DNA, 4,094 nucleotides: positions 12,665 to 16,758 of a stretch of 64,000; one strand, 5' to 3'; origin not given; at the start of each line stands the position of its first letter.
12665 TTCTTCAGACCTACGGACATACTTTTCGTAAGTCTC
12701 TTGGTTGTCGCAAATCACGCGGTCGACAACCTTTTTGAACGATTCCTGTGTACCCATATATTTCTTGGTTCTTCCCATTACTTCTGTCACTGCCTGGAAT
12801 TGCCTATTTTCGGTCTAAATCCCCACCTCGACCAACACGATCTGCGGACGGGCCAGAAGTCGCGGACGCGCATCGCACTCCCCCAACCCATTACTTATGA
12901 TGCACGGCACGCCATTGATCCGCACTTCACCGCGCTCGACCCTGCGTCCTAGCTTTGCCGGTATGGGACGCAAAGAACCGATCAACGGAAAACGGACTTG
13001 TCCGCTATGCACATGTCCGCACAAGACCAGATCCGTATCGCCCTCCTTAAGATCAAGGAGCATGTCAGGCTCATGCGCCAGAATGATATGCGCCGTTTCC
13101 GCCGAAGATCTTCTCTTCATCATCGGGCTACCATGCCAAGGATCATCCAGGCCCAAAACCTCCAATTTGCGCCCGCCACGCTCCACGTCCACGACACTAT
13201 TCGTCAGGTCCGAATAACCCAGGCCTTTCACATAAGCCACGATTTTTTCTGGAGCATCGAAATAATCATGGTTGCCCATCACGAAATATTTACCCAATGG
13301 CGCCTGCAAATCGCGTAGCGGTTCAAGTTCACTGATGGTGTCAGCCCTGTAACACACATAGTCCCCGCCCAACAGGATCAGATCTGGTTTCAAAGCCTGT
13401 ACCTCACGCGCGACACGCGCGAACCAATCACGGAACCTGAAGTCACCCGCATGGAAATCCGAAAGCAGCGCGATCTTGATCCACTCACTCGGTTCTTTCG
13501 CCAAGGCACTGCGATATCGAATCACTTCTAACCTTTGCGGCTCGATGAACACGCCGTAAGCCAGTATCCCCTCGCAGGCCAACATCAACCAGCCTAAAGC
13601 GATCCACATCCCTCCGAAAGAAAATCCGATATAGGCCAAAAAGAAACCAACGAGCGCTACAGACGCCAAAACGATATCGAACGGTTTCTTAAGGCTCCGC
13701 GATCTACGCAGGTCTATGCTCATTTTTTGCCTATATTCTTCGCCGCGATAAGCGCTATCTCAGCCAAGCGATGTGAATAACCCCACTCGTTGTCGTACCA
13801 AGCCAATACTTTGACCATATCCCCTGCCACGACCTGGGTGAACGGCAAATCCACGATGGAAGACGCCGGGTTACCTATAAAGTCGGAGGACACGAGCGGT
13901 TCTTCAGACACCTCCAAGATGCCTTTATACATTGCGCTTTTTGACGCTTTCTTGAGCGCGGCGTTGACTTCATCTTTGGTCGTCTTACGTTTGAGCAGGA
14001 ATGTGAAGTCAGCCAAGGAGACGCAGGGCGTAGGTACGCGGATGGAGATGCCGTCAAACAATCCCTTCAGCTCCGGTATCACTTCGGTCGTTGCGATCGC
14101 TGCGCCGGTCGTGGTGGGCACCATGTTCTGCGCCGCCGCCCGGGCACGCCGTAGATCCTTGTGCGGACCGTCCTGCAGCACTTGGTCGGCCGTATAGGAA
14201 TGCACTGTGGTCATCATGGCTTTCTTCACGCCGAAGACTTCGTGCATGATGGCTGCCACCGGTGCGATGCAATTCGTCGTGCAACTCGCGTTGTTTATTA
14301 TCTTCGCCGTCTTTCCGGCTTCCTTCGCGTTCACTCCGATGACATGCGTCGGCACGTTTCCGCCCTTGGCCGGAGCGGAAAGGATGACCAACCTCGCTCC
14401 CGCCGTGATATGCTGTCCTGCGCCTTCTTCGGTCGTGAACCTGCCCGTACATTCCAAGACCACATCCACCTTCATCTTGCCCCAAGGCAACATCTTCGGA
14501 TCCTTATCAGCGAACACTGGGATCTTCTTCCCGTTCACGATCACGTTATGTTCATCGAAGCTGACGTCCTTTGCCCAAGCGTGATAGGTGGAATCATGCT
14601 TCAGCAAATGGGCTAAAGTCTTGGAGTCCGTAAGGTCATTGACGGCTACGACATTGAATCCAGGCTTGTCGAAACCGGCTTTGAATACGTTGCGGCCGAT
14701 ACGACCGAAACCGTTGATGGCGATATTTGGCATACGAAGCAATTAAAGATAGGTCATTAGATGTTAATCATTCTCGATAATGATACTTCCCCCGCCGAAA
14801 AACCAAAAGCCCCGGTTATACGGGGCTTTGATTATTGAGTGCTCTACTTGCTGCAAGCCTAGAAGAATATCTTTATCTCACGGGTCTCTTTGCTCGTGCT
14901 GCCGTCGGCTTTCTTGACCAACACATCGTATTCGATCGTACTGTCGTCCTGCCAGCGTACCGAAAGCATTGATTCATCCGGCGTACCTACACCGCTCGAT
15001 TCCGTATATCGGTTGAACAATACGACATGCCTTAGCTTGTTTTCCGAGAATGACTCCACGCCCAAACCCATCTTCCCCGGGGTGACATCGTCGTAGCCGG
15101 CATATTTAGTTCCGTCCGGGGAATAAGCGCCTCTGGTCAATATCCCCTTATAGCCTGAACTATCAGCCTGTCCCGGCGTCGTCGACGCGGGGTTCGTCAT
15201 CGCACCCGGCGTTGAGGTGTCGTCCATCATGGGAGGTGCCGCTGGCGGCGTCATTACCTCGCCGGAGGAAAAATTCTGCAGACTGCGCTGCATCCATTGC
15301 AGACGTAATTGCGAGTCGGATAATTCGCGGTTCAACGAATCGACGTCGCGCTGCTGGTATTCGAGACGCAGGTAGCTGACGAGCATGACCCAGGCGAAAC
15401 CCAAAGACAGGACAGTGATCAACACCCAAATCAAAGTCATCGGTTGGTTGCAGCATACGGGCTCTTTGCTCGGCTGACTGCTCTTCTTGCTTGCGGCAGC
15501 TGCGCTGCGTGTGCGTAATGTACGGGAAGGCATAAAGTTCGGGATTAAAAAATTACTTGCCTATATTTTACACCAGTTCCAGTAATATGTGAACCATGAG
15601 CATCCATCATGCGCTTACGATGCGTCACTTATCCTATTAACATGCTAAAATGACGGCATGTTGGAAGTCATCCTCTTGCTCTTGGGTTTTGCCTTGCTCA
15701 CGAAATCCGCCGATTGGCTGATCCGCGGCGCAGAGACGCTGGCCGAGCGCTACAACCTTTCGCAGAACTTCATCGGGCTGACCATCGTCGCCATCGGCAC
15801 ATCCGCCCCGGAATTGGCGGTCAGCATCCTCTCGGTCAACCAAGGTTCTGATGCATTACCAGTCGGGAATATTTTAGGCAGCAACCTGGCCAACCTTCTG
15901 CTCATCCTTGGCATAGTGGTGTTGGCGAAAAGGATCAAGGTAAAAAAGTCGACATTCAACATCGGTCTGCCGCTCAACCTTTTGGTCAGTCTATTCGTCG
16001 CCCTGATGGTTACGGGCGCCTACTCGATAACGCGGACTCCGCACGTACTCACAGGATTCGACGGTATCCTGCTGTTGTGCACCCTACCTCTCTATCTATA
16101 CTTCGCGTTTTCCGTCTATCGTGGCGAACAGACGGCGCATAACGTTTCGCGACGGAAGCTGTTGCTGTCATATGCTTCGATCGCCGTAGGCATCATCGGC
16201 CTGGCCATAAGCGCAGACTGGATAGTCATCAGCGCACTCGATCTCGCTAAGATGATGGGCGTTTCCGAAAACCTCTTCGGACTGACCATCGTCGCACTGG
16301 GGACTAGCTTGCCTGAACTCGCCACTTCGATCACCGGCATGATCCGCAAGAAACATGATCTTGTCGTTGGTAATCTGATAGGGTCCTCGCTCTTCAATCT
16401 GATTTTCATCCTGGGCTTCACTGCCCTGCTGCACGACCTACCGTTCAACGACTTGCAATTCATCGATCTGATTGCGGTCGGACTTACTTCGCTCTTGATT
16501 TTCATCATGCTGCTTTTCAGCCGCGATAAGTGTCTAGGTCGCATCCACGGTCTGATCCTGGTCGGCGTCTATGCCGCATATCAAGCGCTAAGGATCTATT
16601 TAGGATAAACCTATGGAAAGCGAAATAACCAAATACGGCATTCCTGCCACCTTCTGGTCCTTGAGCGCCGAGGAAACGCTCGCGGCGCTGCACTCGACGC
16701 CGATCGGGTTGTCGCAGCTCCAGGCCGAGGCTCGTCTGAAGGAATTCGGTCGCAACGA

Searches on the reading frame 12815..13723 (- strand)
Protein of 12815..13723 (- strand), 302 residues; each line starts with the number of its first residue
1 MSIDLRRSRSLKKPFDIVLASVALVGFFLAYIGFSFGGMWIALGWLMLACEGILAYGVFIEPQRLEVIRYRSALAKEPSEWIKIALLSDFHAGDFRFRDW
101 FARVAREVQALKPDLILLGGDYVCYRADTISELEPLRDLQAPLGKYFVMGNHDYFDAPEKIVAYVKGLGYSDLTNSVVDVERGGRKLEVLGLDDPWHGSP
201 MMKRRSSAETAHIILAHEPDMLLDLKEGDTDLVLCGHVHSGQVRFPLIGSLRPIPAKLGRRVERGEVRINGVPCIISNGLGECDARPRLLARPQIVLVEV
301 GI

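Call 85: search_protein_families(library=pfam, proteins=[window:12815-13723:-], max_evalue=0.001)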
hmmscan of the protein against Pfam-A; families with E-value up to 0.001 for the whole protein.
window:12815-13723:- (302 aa): 2 families
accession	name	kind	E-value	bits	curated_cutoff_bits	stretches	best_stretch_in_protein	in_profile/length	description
PF00149.33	Metallophos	-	2.3e-15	58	21.5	1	82-240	1-190/191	Calcineurin-like phosphoesterase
PF12850.12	Metallophos_2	-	1.2e-07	32.3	27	1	83-243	2-121/154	Calcineurin-like phosphoesterase superfamily domain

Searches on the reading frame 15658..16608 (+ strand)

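Call 85: search_protein_families(library=pfam, proteins=[window:15658-16608:+], max_evalue=0.001)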
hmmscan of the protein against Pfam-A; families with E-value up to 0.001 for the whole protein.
window:15658-16608:+ (316 aa): 1 family
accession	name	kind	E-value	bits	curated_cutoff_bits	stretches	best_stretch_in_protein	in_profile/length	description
PF01699.29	Na_Ca_ex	-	4e-60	202.6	24.9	2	4-151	3-150/151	Sodium/calcium exchanger protein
